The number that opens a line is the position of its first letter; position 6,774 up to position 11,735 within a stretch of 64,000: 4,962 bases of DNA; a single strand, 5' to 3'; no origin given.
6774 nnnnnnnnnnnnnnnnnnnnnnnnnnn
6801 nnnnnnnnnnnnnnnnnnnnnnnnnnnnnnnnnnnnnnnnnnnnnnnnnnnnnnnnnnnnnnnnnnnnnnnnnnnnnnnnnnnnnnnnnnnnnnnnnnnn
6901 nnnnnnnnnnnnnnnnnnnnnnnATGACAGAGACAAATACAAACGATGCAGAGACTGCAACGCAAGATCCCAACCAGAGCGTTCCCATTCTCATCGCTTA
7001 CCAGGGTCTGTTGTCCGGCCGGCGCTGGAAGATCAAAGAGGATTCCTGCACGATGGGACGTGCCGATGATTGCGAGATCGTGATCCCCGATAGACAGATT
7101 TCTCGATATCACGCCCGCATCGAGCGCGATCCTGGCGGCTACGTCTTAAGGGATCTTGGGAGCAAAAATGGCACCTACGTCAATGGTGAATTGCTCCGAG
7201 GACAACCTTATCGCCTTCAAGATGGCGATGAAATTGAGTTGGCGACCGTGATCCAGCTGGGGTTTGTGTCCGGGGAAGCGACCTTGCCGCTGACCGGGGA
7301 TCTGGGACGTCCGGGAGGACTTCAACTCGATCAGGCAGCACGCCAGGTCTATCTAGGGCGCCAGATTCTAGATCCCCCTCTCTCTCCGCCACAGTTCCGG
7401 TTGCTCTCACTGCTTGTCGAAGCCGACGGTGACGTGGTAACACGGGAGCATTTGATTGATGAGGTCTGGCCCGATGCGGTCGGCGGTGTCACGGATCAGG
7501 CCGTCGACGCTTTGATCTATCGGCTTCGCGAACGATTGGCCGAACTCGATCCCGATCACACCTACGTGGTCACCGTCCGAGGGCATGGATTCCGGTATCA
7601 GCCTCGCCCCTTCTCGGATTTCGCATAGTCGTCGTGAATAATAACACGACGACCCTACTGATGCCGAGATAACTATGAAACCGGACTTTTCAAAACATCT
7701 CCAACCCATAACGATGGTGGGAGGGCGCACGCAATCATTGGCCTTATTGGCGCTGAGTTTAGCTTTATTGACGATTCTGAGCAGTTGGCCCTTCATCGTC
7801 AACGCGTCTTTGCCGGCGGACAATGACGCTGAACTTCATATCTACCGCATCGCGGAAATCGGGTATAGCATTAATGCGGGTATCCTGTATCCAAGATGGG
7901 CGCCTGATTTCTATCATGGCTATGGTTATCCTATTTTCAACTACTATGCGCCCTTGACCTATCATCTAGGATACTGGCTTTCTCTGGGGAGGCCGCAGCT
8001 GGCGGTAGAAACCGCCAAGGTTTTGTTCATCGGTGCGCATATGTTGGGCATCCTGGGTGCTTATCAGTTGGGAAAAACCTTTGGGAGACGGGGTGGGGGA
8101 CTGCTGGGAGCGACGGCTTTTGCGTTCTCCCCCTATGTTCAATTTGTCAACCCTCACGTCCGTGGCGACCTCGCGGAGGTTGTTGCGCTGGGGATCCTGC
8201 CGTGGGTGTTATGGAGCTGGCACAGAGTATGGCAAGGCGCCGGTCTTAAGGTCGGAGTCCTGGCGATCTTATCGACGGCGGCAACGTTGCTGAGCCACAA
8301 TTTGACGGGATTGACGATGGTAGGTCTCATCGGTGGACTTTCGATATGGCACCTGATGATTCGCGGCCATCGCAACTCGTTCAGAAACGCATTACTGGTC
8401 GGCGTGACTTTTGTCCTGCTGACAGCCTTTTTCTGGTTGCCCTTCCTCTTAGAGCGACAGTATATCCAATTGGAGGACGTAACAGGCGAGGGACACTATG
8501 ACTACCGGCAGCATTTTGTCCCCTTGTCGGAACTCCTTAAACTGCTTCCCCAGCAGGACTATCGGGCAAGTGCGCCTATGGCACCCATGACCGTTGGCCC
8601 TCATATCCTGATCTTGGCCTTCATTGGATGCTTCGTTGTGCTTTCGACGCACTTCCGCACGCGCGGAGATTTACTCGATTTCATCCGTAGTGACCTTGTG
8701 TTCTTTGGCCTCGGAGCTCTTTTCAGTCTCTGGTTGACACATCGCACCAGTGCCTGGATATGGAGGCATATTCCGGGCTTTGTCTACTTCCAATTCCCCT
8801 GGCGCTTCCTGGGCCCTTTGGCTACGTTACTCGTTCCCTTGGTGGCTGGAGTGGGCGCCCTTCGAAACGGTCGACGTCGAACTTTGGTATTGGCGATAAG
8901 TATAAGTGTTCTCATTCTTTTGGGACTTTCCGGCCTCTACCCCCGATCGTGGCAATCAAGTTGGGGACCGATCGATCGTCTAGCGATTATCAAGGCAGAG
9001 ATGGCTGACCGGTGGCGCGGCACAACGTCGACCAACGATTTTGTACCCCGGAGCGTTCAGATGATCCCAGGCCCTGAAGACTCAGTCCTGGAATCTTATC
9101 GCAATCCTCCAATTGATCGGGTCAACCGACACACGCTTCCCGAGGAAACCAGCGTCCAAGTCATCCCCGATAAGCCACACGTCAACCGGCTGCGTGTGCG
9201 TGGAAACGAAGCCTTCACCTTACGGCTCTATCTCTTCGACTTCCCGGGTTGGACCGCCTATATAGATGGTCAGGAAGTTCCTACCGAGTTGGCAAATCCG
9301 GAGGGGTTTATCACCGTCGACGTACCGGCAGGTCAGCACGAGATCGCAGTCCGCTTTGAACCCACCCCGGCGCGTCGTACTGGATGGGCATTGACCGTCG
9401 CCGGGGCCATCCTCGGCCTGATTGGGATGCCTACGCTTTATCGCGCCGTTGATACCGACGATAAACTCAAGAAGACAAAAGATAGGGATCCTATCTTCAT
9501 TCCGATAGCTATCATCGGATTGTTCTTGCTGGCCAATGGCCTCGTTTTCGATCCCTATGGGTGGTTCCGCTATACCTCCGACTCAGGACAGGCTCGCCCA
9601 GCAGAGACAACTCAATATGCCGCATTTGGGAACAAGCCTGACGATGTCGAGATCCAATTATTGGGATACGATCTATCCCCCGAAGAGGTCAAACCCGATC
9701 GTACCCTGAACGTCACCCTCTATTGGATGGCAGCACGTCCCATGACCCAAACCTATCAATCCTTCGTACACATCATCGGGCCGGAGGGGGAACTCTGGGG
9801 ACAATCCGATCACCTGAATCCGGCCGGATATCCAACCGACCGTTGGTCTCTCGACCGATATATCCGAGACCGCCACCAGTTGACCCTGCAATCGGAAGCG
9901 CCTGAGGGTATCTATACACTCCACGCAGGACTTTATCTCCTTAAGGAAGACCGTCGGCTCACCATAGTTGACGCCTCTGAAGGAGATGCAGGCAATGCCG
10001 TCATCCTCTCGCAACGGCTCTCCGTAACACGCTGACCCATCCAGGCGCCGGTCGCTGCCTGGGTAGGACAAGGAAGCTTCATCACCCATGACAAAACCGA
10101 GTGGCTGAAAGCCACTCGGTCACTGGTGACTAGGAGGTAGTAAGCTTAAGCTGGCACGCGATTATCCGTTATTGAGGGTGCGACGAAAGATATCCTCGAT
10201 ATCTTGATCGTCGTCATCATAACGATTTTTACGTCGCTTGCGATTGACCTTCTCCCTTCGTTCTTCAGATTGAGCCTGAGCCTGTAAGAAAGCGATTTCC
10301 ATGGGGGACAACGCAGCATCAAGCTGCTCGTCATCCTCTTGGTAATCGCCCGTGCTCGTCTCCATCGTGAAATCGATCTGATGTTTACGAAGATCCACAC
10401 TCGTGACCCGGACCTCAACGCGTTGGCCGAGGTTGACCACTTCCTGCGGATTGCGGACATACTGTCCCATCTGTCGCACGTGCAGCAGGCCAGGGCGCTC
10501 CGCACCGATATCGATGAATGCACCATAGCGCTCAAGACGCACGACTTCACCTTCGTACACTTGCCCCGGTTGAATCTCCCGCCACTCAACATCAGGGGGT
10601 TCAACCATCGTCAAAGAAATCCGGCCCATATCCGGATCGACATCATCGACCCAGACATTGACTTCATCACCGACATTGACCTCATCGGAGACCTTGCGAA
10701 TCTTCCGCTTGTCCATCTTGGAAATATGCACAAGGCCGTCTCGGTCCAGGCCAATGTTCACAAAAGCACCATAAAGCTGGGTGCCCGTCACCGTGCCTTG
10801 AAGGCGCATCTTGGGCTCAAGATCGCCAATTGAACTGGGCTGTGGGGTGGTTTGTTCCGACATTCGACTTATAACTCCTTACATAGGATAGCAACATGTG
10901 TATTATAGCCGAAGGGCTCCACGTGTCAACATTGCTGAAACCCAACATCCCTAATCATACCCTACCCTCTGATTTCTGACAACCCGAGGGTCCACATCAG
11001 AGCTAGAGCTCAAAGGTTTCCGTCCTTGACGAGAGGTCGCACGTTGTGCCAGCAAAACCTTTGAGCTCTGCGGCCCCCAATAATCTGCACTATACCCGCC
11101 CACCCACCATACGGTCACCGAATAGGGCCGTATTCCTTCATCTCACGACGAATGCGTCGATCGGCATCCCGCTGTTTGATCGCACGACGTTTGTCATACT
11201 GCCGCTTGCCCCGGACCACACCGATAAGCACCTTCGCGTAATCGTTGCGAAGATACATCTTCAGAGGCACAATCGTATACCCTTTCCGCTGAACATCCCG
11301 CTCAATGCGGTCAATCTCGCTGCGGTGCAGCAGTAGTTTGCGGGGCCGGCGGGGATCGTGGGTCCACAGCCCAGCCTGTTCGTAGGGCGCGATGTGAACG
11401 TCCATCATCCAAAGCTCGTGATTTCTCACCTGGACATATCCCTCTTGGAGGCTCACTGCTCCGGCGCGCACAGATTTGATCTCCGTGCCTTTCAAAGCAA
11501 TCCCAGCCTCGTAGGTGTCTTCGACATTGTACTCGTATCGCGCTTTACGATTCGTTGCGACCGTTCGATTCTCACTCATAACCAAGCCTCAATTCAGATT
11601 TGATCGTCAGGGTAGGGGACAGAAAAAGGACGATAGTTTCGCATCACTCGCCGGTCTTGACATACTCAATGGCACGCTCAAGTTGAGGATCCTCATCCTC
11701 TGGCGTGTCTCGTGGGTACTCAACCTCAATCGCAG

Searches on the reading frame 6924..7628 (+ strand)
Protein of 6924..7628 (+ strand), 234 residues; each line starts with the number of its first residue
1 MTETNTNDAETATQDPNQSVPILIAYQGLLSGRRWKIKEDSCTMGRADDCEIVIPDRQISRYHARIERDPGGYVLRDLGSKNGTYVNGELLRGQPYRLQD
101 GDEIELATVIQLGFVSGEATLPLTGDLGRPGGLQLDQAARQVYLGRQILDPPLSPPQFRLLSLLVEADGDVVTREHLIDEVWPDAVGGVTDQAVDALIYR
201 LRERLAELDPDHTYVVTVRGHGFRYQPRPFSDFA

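Call 67: search_protein_families(library=pfam, proteins=[window:6924-7628:+], max_evalue=0.000001)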
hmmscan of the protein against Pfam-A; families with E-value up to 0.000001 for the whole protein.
window:6924-7628:+ (234 aa): 3 families
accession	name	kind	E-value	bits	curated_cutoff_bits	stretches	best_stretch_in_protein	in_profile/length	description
PF00498.31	FHA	-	7.9e-25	87.5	20.7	1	42-106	1-66/67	FHA domain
PF00486.34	Trans_reg_C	-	2.9e-18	66.1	26.2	1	152-224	5-76/77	Transcriptional regulatory protein, C terminal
PF16697.10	Yop-YscD_cpl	-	1.5e-16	60.9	33.2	1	26-108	3-85/94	Inner membrane component of T3SS, cytoplasmic domain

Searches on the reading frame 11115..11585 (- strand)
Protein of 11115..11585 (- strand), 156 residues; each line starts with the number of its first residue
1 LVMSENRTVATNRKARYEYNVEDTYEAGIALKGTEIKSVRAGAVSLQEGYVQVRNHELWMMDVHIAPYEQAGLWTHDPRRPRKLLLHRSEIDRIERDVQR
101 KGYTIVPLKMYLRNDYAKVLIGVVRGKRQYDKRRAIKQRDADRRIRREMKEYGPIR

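Call 67: search_protein_families(library=pfam, proteins=[window:11115-11585:-], max_evalue=0.000001)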
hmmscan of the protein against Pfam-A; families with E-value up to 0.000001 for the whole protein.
window:11115-11585:- (156 aa): 1 family
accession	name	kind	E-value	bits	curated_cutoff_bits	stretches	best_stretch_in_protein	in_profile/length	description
PF01668.23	SmpB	-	7.3e-60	201.5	27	1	9-151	1-143/143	SmpB protein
